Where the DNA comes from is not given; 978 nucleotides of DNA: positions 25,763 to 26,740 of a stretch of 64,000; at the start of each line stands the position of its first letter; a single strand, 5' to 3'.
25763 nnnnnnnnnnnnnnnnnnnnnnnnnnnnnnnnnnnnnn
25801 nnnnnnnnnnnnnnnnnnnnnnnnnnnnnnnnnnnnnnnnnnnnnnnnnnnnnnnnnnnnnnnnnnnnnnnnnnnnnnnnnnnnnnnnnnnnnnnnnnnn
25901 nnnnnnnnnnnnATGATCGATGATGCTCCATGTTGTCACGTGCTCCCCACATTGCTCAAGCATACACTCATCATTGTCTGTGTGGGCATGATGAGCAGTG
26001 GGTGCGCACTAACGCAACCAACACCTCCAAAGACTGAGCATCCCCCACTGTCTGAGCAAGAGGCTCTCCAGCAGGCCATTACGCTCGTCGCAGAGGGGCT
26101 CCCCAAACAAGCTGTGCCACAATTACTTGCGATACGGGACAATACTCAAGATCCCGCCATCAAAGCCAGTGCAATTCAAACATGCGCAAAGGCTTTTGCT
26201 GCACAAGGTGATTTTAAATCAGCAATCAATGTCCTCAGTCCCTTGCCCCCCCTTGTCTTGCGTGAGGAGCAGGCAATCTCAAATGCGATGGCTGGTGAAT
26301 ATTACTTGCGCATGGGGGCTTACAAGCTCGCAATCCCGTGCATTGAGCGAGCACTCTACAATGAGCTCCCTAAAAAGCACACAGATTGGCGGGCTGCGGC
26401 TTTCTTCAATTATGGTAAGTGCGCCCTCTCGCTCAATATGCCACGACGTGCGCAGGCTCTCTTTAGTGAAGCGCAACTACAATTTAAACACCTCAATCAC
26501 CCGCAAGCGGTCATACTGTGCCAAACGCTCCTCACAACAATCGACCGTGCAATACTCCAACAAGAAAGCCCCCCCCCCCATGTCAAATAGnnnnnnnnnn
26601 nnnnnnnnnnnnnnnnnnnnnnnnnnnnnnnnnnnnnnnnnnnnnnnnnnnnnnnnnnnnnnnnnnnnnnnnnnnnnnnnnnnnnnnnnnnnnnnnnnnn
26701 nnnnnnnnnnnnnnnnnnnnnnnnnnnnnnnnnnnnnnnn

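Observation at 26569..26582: C11 homopolymeric tract at the junction of the TPR-pilotin gene and the pilT start codon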

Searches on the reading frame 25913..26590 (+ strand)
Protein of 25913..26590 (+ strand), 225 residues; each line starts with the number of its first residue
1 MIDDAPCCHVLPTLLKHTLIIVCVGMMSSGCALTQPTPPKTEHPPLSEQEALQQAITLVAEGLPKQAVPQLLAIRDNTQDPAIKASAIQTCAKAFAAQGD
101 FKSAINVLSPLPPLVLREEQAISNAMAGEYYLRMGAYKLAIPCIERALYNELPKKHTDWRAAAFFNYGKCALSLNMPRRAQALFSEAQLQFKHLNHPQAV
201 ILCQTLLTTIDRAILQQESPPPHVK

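Call 7: search_protein_families(library=pfam, proteins=[window:25913-26590:+], max_evalue=0.01)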
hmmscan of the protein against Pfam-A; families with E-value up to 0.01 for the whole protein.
window:25913-26590:+ (225 aa): 6 families
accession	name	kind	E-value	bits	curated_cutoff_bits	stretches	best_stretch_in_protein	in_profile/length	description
PF13424.12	TPR_12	-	1.2e-06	29.1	30.1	1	127-187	9-71/77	Tetratricopeptide repeat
PF07719.23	TPR_2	-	4.7e-05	23.6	27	0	127-148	7-28/34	Tetratricopeptide repeat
PF14559.12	TPR_19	-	0.00017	22.3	25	0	59-114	2-54/68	Tetratricopeptide repeat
PF13428.12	TPR_14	-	0.00019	22.2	23.5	0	88-109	4-25/44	Tetratricopeptide repeat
PF13432.12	TPR_16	-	0.00091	20.1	32.7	0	126-182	2-52/65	Tetratricopeptide repeat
PF12895.13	ANAPC3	-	0.00092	19.9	27.2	0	135-195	3-57/82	Anaphase-promoting complex, cyclosome, subunit 3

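Call 10: find_encoding_contigs(protein=window:25913-26590:+, flank=4000, max_places=10)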
Protein window:25913-26590:+ (225 aa): no gene with exactly this product is on record in the collection.

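Call 24: find_homologous_proteins(query=window:25913-26590:+, max_evalue=0.001)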
Query window:25913-26590:+ (225 aa): 1 proteins with E <= 0.001 among 363 candidates.
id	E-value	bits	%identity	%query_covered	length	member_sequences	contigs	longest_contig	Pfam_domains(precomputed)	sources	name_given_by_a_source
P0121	2.1e-145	500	100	100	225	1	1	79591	PF13424.13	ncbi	-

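Call 25: search_protein_families(library=ncbifam, proteins=[window:25913-26590:+], max_evalue=0.01)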
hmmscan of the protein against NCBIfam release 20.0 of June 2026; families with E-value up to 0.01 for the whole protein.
window:25913-26590:+ (225 aa): 4 families
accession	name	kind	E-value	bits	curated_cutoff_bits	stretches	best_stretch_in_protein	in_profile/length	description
TIGR03302.1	OM_YfiO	subfamily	2.2e-07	30.6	81.4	1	17-106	3-91/239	outer membrane protein assembly factor BamD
NF040959.1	MamA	equivalog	7.2e-05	22.3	200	1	53-151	42-135/204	magnetosome protein MamA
NF052312.1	T9SS_PorW_SprE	equivalog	0.00013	20.7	250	1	74-184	130-239/716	type IX secretion system periplasmic lipoprotein PorW/SprE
TIGR02521.1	type_IV_pilW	equivalog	0.00093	18.8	154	1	22-188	3-162/234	type IV pilus biogenesis/stability protein PilW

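Call 56: search_solved_structures(query=A2, max_evalue=1)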
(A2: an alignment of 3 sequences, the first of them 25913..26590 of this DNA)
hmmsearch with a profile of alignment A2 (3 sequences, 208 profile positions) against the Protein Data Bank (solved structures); distinct sequences matched with E-value up to 1: 24.
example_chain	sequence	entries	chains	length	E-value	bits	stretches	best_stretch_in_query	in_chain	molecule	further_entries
4gyo_A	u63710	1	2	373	4.6e-05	26.4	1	121-186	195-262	Response regulator aspartate phosphatase J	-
7obi_A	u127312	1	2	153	0.0014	21.6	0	70-151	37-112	CTPR-rv4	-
8rst_A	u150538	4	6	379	0.009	18.9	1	113-182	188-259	Rap3T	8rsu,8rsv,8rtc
9d2f_L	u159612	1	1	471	0.018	18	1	70-134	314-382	Tetratricopeptide repeat protein 29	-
3kd7_A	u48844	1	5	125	0.024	17.5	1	64-176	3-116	CTPR390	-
9k7u_A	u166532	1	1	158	0.03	17.2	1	117-193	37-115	Heter-Zn2-HEHE-22A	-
2wqh_A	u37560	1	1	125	0.041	16.8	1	64-179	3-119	CTPR3Y3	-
9d92_A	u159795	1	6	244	0.044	16.7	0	47-86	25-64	Z4 c3i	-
8ump_A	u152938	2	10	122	0.053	16.4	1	82-171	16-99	T33-ml35-redesigned-TPR-domain-fold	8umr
7uni_A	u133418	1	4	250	0.056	16.3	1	6-70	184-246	SP2-ZnPPaM designed chlorophyll dimer protein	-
7unh_A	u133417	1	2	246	0.07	16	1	6-70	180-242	SP2 designed chlorophyll dimer protein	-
6dr3_A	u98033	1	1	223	0.12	15.3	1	28-109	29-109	Penicillin-binding protein activator LpoA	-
8glt_1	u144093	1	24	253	0.13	15.1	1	6-70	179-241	C2-chlorophyll-comp_O32-15_ctermHis, polyalanine model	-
2mhk_A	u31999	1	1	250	0.14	15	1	28-109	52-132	Penicillin-binding protein activator LpoA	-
1na0_A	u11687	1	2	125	0.18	14.7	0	64-165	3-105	designed protein CTPR3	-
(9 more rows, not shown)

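Call 64: find_homologous_proteins(query=A2, max_evalue=0.001)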
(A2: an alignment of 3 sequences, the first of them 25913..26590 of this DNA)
Query A2 (3 sequences) (225 aa, profile of the alignment): 9 proteins with E <= 0.001 among 8000 candidates.
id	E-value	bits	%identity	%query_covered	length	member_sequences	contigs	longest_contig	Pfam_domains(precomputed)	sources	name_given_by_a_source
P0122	6.5e-109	380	37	86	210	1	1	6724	PF13424.13,PF13432.13,PF13428.13,PF07719.24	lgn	-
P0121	1.4e-102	360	100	100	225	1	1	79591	PF13424.13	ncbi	-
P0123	2.8e-100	352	36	87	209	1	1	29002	PF14559.13,PF13424.13,PF13432.13,PF07719.24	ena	-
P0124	1.7e-99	350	43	69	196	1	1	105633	PF14559.13,PF23300.4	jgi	jgi:tetratricopeptide (TPR) repeat protein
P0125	7.1e-92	325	38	87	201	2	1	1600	PF14559.13,PF13424.13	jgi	jgi:tetratricopeptide (TPR) repeat protein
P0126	1.8e-87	310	36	84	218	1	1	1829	PF14559.13,PF13424.13,PF13181.13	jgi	jgi:tetratricopeptide (TPR) repeat protein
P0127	2.5e-81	290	37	79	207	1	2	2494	PF13424.13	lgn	-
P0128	2.8e-67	244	45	68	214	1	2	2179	PF14559.13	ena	-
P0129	2.1e-33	134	31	81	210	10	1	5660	PF14559.13,PF13424.13,PF07719.24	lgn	-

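Call 66: predict_structure(protein=window:25913-26590:+)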
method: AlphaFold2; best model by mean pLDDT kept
length: 225 residues; sequences in the alignment: 1
mean_pLDDT: 69.1   pTM: 0.41
mean pLDDT of the five models: 69.1, 60.1, 59.0, 56.5, 54.8
residues with pLDDT >= 90: 36; 70-90: 81; 50-70: 60; < 50: 48
segments of 3 or more residues with pLDDT < 50: 1-5, 26-41, 112-120, 134-139, 151-153
pLDDT, mean of each block of 10 residues (from residue 1): 51 52 52 40 74 91 90 91 83 80 73 47 54 49 52 51 72 75 88 86 90 81 65
secondary structure, 60 per line:
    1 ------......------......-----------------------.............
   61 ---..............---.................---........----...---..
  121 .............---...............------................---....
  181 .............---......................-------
elements in order: E7-12 E19-24 H48-60 H64-77 H81-97 H101-108 H119-133 H137-151 H158-173 H177-193 H197-218

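Call 74: predict_structure(alignment_id=A3)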
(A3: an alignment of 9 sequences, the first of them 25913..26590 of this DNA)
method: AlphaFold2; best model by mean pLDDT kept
length: 225 residues; sequences in the alignment: 9
mean_pLDDT: 85.0   pTM: 0.74
mean pLDDT of the five models: 85.0, 83.3, 82.9, 80.0, 74.8
residues with pLDDT >= 90: 153; 70-90: 23; 50-70: 25; < 50: 24
segments of 3 or more residues with pLDDT < 50: 1-4, 8-12, 14-20
pLDDT, mean of each block of 10 residues (from residue 1): 48 46 51 53 79 97 96 96 96 97 97 90 97 97 94 86 98 95 97 97 97 83 55
secondary structure, 60 per line:
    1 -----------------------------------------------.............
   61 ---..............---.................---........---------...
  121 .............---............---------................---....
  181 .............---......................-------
elements in order: H48-60 H64-77 H81-97 H101-108 H118-133 H137-148 H158-173 H177-193 H197-218

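Call 76: fold_search(model_id=the predicted structure, library=pdb)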
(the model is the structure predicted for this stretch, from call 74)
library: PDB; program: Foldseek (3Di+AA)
matches with E <= 10: 1416; with E <= 0.001: 20
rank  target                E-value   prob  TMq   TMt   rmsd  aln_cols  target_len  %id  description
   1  5oj8                  2.2e-04  1.00  0.55  0.59   8.7       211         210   16  Crystal structure of the KLC1-TPR domain ([A1-B5] fragment) (released 2017-10-11)
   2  4y6c                  2.3e-04  1.00  0.58  0.61   4.4       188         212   15  Q17M crystal structure of Podosopora anserina putative kinesin light chain nearly identical TPR-like repeats (released 2015-10-07)
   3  7ai4_A                2.7e-04  1.00  0.59  0.55   4.3       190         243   18  Crystal structure of the KLC1-TPR domain truncated from its nonTPR region ([A1-B6]-Delta-nonTPR fragment) (released 2021-10-06)
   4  4y6w                  2.9e-04  1.00  0.56  0.60   4.5       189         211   15  Crystal structure of Podosopora anserina putative kinesin light chain nearly identical TPR-like repeats (released 2015-10-07)
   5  5lfl_F                3.5e-04  1.00  0.50  0.62   8.3       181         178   16  MamA RS-1 ArsTM double mutant (released 2017-08-02)
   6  5lfl_B                4.0e-04  1.00  0.50  0.63   8.3       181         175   16  MamA RS-1 ArsTM double mutant (released 2017-08-02)
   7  7aie_A                4.2e-04  1.00  0.55  0.59   7.5       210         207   17  Crystal structure of a truncated form of the KLC1-TPR domain ([A1-B5] fragment) - Monoclinic crystal form (released 2021-10-06)
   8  7aie_B                4.2e-04  1.00  0.55  0.59   7.2       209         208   17  Crystal structure of a truncated form of the KLC1-TPR domain ([A1-B5] fragment) - Monoclinic crystal form (released 2021-10-06)
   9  5lfl_A                4.4e-04  1.00  0.50  0.63   9.6       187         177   16  MamA RS-1 ArsTM double mutant (released 2017-08-02)
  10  4xi0_F                5.3e-04  1.00  0.50  0.62  10.1       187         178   16  MamA 41-end from Desulfovibrio magneticus RS-1 (released 2015-08-19)
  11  5lfm_A                5.8e-04  1.00  0.50  0.62   9.8       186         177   16  MamA RS-1 ArsTM double mutant (released 2017-08-02)
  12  4xi0_A                6.6e-04  1.00  0.50  0.62   9.8       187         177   17  MamA 41-end from Desulfovibrio magneticus RS-1 (released 2015-08-19)
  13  7ai4_B                7.0e-04  1.00  0.55  0.53   6.7       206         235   18  Crystal structure of the KLC1-TPR domain truncated from its nonTPR region ([A1-B6]-Delta-nonTPR fragment) (released 2021-10-06)
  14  5lfm_B                7.0e-04  1.00  0.50  0.63   8.5       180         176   15  MamA RS-1 ArsTM double mutant (released 2017-08-02)
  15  4xi0_D                7.0e-04  1.00  0.50  0.62   8.6       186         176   17  MamA 41-end from Desulfovibrio magneticus RS-1 (released 2015-08-19)
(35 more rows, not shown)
